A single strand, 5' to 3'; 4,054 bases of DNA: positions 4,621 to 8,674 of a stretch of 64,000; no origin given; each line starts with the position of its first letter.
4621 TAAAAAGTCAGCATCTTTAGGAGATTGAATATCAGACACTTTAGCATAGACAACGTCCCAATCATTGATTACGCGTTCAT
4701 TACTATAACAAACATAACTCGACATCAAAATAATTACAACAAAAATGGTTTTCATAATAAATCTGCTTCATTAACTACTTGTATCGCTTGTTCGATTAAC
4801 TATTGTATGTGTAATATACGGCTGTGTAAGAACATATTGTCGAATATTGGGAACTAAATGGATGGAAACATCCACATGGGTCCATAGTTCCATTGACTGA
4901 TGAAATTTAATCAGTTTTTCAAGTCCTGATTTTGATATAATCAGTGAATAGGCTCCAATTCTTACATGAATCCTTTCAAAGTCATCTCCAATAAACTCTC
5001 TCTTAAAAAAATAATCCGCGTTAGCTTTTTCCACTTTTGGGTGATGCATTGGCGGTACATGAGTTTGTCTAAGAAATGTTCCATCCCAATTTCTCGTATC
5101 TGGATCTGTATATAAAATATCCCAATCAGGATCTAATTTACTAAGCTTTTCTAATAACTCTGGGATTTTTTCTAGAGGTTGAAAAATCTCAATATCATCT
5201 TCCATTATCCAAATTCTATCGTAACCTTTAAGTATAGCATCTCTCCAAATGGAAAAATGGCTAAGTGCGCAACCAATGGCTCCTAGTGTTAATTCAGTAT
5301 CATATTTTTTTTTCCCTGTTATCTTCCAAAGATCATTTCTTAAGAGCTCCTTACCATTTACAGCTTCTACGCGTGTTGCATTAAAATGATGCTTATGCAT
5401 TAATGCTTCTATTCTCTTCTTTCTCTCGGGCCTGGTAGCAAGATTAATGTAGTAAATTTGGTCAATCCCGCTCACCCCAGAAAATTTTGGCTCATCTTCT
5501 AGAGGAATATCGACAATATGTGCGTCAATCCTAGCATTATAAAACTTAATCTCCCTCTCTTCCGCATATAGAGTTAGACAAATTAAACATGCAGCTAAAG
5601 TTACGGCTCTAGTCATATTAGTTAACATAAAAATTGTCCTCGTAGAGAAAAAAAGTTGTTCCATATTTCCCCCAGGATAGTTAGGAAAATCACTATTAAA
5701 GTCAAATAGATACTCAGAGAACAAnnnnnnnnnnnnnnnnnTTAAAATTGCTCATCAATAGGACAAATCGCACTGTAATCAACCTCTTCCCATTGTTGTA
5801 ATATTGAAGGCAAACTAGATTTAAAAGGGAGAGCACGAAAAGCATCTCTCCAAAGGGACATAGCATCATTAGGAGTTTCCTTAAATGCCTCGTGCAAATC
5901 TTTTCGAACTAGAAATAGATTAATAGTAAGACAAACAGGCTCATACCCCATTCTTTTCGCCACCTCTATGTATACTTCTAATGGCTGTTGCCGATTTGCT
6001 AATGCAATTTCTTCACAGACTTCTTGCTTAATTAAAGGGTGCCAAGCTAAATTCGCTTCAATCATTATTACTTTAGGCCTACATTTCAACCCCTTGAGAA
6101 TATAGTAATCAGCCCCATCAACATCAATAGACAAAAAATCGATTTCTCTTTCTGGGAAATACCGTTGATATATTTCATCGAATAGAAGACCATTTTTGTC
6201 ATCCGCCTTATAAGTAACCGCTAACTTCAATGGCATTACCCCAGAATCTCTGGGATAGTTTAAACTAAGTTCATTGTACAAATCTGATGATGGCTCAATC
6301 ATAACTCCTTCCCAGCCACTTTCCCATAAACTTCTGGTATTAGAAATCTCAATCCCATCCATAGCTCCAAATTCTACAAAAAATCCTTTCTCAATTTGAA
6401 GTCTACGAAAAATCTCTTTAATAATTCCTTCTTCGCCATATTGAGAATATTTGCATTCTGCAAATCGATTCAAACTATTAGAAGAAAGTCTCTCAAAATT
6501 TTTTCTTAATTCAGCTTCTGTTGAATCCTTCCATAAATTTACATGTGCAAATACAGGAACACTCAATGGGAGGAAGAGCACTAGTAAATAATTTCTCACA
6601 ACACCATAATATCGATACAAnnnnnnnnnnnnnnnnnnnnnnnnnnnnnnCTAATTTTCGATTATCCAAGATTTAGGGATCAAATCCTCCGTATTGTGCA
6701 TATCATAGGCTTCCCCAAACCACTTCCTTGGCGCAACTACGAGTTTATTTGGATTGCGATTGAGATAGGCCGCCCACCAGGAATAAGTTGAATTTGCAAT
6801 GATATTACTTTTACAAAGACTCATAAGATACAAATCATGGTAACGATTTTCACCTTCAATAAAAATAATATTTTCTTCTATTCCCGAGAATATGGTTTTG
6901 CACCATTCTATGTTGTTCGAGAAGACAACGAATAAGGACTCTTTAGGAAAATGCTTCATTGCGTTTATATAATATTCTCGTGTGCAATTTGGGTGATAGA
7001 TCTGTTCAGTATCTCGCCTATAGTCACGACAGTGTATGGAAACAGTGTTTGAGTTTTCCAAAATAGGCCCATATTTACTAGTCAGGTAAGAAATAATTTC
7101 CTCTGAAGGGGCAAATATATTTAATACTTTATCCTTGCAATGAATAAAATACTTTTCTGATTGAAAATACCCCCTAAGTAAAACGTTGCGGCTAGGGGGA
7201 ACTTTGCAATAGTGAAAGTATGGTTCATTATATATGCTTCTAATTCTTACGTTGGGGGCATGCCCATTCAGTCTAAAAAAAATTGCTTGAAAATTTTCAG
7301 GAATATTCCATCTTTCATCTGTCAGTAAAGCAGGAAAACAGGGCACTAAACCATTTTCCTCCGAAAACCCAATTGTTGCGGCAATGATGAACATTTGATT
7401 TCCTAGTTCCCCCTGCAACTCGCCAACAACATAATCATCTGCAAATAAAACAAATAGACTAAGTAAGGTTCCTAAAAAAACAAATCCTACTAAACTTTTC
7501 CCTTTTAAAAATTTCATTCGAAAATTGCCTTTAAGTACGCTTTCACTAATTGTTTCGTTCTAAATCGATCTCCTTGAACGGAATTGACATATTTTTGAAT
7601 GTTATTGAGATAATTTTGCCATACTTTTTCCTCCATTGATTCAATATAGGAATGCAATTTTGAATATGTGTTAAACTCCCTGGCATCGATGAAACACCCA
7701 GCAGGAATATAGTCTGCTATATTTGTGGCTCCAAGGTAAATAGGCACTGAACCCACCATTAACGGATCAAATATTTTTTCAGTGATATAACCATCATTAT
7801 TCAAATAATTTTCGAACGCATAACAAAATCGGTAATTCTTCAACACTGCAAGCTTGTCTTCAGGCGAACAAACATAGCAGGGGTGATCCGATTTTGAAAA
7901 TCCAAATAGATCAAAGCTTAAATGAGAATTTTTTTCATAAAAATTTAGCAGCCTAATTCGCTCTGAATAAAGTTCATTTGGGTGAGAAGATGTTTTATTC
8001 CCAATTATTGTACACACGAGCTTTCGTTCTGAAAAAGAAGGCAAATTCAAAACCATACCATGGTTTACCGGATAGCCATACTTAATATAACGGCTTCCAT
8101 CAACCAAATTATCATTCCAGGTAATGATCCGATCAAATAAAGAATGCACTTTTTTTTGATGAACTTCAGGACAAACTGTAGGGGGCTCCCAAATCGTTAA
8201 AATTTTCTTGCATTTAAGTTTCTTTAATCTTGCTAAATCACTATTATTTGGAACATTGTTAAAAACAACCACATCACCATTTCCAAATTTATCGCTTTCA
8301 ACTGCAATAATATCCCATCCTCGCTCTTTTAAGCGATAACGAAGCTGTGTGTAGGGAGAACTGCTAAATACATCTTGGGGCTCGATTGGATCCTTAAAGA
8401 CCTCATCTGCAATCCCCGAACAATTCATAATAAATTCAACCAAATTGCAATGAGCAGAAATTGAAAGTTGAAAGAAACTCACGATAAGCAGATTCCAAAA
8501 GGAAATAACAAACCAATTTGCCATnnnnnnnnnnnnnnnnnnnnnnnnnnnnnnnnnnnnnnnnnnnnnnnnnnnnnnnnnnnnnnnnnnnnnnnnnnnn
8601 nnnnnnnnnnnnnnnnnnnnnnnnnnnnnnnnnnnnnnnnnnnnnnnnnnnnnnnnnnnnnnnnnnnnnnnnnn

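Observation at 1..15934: AT-rich ~16-kb island packed with glycan-modifying genes in a chlamydia-like genome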

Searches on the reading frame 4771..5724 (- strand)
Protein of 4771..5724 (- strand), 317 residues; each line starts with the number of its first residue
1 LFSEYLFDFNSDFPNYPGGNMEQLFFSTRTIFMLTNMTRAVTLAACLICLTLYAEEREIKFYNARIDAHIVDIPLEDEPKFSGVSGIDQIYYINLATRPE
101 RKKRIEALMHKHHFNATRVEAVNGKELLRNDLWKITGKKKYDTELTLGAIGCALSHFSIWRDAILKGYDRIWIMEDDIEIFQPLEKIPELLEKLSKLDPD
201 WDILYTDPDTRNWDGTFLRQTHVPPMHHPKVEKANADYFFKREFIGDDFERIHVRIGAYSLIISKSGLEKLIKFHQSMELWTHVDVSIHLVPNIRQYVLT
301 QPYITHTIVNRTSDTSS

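Call 3: search_protein_families(library=pfam, proteins=[window:4771-5724:-], max_evalue=0.01)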
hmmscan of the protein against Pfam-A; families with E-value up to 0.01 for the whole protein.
window:4771-5724:- (317 aa): 1 family
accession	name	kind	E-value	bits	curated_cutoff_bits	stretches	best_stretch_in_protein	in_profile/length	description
PF01755.23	Glyco_transf_25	-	1.7e-24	87.3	24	1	89-286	3-197/199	Glycosyltransferase family 25 (LPS biosynthesis protein)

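Call 58: search_solved_structures(query=window:4771-5724:-, max_evalue=0.01)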
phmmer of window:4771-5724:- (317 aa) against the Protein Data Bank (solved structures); distinct sequences matched with E-value up to 0.01: 7.
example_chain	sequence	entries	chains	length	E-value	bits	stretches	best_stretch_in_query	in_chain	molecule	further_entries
9u7j_a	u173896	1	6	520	2e-12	50.2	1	83-206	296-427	Procollagen galactosyltransferase 1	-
9evj_A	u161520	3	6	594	2.6e-12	49.8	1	83-206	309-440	Procollagen galactosyltransferase 1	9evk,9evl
9u7h_A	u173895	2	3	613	2.8e-12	49.7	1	83-206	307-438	Procollagen galactosyltransferase 1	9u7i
8zgc_U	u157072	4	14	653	3.1e-12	49.6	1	83-206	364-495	Procollagen galactosyltransferase 1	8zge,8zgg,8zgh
8xc8_A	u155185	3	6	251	1.1e-05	28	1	91-189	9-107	Glycosyltransferase family 25 protein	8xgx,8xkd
8xlz_A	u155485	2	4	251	2.1e-05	27.1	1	91-186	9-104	Glycosyltransferase family 25 protein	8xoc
9crz_A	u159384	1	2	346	0.00095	21.7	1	89-199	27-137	Putative glycosyltransferase R655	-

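Call 74: find_related_loci(query=window:4771-5724:-, collection=viral_contigs, flank=3000)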
Query window:4771-5724:- (317 aa) in viral_contigs; peptide patterns used: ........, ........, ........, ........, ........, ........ (x = any residue, [..] = any of these).
8 stretches matched a pattern; 3 encode a relative of the query (tblastn E <= 1e-3); 3 distinct loci.
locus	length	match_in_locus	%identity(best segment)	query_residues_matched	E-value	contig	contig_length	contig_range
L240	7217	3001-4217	33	87-214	4e-17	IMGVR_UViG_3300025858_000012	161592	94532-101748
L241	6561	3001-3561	24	37-245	9e-7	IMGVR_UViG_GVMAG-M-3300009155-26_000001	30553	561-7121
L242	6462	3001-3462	24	77-245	3e-6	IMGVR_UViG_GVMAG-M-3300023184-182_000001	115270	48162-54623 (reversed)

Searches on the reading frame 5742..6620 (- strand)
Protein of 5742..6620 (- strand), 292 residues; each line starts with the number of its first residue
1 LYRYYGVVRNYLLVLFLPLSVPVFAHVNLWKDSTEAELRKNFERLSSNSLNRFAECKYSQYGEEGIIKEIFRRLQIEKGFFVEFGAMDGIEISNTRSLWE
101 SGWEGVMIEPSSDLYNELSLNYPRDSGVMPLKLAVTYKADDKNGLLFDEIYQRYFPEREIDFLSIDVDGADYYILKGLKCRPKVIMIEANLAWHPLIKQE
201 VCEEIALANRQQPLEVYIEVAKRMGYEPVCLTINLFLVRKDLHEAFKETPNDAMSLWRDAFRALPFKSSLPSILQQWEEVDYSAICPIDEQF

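Call 3: search_protein_families(library=pfam, proteins=[window:5742-6620:-], max_evalue=0.01)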
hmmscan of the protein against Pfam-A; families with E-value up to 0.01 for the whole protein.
window:5742-6620:- (292 aa): 1 family
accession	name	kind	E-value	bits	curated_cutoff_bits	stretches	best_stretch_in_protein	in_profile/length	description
PF05050.19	Methyltransf_21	-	2.7e-09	37.8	22.7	1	148-195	103-153/173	Methyltransferase FkbM domain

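Call 89: search_protein_families(library=ncbifam, proteins=[window:5742-6620:-], max_evalue=0.01)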
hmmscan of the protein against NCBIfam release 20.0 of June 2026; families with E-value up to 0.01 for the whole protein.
window:5742-6620:- (292 aa): 1 family
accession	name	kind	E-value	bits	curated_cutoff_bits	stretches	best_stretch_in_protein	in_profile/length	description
TIGR01444.1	fkbM_fam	subfamily_domain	0.00041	20.8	37.7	0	158-179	107-128/143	FkbM family methyltransferase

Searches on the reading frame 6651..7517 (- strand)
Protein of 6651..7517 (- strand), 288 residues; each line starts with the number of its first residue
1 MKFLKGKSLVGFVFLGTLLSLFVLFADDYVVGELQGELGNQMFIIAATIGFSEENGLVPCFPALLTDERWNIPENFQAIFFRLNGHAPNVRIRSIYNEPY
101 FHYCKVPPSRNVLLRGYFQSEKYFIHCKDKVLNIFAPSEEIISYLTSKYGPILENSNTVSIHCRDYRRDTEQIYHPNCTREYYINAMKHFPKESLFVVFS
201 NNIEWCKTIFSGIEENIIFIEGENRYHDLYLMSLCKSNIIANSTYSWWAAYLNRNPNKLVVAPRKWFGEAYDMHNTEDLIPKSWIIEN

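Call 3: search_protein_families(library=pfam, proteins=[window:6651-7517:-], max_evalue=0.01)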
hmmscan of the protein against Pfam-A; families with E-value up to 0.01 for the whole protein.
window:6651-7517:- (288 aa): 1 family
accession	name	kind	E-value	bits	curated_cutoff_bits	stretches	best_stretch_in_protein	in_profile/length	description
PF01531.22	Glyco_transf_11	-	8.4e-28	97.9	23.9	1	95-286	107-296/298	Glycosyl transferase family 11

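Call 8: find_encoding_contigs(protein=window:6651-7517:-, flank=10000, max_places=6)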
Protein window:6651-7517:- (288 aa): 6 contigs read that carry it; 4 places shown.
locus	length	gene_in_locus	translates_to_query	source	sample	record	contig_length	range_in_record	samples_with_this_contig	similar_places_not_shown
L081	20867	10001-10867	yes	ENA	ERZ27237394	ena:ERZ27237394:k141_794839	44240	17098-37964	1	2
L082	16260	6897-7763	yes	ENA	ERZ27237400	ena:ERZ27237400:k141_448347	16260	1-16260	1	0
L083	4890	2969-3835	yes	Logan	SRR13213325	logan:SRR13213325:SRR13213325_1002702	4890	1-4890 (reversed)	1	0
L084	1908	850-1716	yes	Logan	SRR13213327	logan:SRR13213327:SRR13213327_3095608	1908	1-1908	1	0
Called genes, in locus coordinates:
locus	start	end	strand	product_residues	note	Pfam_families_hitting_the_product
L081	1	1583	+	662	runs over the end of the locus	PF00270:DEAD (faint), PF04851:ResIII, PF13604:AAA_30 (faint), PF17757:UvrB_inter, PF27431:UvrB_3rd, PF00271:Helicase_C, PF12344:UvrB, PF02151:UVR (weak)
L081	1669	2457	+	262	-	PF03269:DUF268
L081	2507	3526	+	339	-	-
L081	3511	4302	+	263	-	-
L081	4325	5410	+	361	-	-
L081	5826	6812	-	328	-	-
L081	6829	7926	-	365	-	PF00852:Glyco_transf_10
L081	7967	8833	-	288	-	PF00535:Glycos_transf_2, PF10111:Glyco_tranf_2_2 (weak), PF13641:Glyco_tranf_2_3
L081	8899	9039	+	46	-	-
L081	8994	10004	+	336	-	PF00852:Glyco_transf_10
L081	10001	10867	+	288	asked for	PF01531:Glyco_transf_11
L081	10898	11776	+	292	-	PF05050:Methyltransf_21 (weak)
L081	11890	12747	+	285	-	PF01755:Glyco_transf_25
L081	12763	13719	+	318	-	-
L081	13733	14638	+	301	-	-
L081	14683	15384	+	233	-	PF05050:Methyltransf_21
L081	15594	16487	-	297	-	PF01755:Glyco_transf_25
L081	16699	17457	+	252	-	PF00535:Glycos_transf_2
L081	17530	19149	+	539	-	PF00535:Glycos_transf_2, PF13641:Glyco_tranf_2_3, PF01755:Glyco_transf_25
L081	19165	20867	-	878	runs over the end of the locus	PF01751:Toprim, PF01131:Topoisom_bac, PF01396:Zn_ribbon_Top1, PF02201:SWIB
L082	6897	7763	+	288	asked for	PF01531:Glyco_transf_11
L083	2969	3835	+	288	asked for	PF01531:Glyco_transf_11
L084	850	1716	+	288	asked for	PF01531:Glyco_transf_11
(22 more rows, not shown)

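Call 21: search_protein_families(library=pfam, proteins=[L081:17530-19149:+], max_evalue=5)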
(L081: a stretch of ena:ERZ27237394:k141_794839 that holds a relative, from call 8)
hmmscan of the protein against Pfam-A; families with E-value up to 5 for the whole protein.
L081:17530-19149:+ (539 aa): 4 families
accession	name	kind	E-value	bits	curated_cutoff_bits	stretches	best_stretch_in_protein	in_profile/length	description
PF00535.33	Glycos_transf_2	-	6.5e-19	68.9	23.3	1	45-146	3-101/168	Glycosyl transferase family 2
PF01755.23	Glyco_transf_25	-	2.7e-18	67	24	1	309-506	3-198/199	Glycosyltransferase family 25 (LPS biosynthesis protein)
PF13641.12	Glyco_tranf_2_3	-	2.3e-13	51.1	27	1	42-146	3-108/230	Glycosyltransferase like family 2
PF10111.15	Glyco_tranf_2_2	-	0.00093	19.2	27.3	1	45-145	3-103/276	Glycosyltransferase like family 2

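Call 59: search_solved_structures(query=window:6651-7517:-, max_evalue=0.01)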
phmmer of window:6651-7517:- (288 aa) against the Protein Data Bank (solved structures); distinct sequences matched with E-value up to 0.01: 0.

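Call 61: search_solved_structures(query=L081:17530-19149:+, max_evalue=0.01, show_alignments=1)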
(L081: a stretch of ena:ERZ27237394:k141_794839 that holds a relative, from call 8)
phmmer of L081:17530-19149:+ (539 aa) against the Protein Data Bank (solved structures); distinct sequences matched with E-value up to 0.01: 21.
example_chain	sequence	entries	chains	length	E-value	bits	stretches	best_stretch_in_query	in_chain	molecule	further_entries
9u7j_a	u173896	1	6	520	2e-13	52.7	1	298-427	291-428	Procollagen galactosyltransferase 1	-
9evj_A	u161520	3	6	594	2.9e-13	52.1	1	299-427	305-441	Procollagen galactosyltransferase 1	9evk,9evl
9u7h_A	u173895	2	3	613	3.3e-13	52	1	299-427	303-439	Procollagen galactosyltransferase 1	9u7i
8zgc_U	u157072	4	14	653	3.9e-13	51.7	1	299-427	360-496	Procollagen galactosyltransferase 1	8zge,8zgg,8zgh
5tze_C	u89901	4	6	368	4.4e-09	38.4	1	44-169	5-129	Glycosyl transferase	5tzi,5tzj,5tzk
5tz8_A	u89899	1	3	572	9.7e-09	37.2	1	44-169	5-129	Glycosyl transferase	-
8vh7_A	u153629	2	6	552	5.3e-07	31.5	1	39-144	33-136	Heparosan synthase B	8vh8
8viw_A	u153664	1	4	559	5.4e-07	31.5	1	39-144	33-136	Heparosan synthase B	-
5hea_A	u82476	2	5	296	3.8e-06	28.7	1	42-137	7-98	Putative glycosyltransferase (GalT1)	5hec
2z87_A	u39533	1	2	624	1.5e-05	26.6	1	32-156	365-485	Chondroitin synthase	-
2z86_A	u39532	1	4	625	1.6e-05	26.6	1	32-156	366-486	Chondroitin synthase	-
6h1j_A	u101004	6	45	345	0.0002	22.9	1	40-187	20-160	Probable ss-1,3-N-acetylglucosaminyltransferase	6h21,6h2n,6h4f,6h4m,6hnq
3bcv_A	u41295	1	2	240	0.0005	21.7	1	42-173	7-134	Putative glycosyltransferase protein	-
9crz_A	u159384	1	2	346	0.00093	20.8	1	309-402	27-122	Putative glycosyltransferase R655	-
1h7l_A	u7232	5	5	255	0.0017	19.9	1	43-92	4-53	SPORE COAT POLYSACCHARIDE BIOSYNTHESIS PROTEIN SPSA | PROTEIN (SPORE COAT POLYSACCHARIDE BIOSYNTHESIS PROTEIN SPSA)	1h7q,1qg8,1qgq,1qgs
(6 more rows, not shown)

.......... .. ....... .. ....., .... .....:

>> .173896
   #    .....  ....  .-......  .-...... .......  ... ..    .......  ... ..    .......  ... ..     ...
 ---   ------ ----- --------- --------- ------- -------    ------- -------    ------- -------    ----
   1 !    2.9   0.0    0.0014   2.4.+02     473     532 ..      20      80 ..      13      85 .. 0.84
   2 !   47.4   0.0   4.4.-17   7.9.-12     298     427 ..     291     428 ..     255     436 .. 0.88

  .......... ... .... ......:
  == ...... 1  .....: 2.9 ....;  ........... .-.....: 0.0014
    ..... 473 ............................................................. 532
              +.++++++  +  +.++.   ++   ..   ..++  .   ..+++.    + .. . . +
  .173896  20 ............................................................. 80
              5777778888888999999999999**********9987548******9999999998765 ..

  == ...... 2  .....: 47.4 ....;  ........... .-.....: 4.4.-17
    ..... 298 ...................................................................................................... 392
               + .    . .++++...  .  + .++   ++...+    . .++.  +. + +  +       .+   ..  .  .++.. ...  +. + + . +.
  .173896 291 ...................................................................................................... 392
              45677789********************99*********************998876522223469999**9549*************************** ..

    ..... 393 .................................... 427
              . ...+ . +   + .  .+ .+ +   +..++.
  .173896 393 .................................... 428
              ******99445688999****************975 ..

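Call 76: find_related_loci(query=A5, collection=metagenome_contigs, flank=10000)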
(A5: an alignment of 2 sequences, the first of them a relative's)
Query A5 (566 aa) in metagenome_contigs; peptide patterns used: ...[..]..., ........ (x = any residue, [..] = any of these).
600 stretches matched a pattern (row limit reached: there are more); 583 encode a relative of the query (tblastn E <= 1e-3); the best 80 are kept; 80 distinct loci.
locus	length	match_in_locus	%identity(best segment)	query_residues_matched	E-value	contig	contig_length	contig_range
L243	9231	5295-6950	57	1-563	0e+0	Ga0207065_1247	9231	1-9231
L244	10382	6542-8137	51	1-566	0e+0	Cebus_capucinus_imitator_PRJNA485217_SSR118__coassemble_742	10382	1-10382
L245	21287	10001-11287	57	1-432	2e-165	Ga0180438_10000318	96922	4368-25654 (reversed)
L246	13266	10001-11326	48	1-410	3e-119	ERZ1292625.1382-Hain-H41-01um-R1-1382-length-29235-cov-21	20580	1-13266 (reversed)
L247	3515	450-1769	44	1-410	2e-113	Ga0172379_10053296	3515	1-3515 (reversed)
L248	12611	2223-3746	39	1-462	1e-109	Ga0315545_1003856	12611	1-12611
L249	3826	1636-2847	43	1-416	2e-110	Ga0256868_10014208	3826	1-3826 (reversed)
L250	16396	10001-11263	44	1-416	4e-108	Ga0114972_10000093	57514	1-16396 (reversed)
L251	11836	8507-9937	45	1-413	2e-107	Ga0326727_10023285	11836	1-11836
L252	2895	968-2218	44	1-416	1e-110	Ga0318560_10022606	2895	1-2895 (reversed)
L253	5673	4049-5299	43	1-410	6e-107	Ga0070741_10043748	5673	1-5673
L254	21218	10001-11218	44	1-414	8e-107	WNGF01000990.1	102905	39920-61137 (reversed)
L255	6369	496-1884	42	1-424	1e-106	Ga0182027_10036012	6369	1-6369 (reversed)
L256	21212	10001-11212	45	1-410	1e-105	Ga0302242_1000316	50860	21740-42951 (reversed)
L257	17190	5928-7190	43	1-410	7e-106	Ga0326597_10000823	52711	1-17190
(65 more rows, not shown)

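Call 89: search_protein_families(library=ncbifam, proteins=[window:6651-7517:-], max_evalue=0.01)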
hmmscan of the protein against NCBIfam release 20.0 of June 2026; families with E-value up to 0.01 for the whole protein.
window:6651-7517:- (288 aa): 0 families

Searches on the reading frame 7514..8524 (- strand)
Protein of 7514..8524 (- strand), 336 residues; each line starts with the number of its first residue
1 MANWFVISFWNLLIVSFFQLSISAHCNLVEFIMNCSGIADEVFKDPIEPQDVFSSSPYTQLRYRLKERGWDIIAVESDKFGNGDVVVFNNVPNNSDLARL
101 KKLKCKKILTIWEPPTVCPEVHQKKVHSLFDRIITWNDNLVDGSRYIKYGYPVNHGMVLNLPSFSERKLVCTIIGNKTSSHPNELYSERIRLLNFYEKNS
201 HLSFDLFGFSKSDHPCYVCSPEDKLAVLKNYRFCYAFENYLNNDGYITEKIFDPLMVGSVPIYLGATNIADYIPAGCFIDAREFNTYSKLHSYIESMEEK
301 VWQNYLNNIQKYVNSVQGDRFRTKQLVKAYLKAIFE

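Call 3: search_protein_families(library=pfam, proteins=[window:7514-8524:-], max_evalue=0.01)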
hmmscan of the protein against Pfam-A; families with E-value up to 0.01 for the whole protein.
window:7514-8524:- (336 aa): 1 family
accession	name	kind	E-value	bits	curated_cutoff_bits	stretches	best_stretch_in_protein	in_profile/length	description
PF00852.26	Glyco_transf_10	-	2.5e-17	63.5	23.9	1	168-307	6-137/182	Glycosyltransferase family 10 (fucosyltransferase) C-term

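Call 57: search_solved_structures(query=window:7514-8524:-, max_evalue=0.01)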
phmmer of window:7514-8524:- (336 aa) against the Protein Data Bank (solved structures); distinct sequences matched with E-value up to 0.01: 5.
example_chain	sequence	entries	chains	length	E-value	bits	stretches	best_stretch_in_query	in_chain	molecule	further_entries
8d0o_A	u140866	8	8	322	2.2e-12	50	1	113-307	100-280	4-galactosyl-N-acetylglucosaminide 3-alpha-L-fucosyltransferase 9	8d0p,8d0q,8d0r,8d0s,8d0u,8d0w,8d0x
7yro_A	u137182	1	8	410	7.8e-10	41.6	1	227-297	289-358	Fucosyltransferase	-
9s6a_A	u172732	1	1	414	1.2e-09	41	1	223-283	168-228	Glycoprotein 3-alpha-L-fucosyltransferase A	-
2nzw_A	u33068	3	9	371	2.1e-06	30.4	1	223-321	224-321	Alpha1,3-fucosyltransferase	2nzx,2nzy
5zoi_A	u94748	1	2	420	3.8e-06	29.5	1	223-319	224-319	Alpha-(1,3)-fucosyltransferase FucT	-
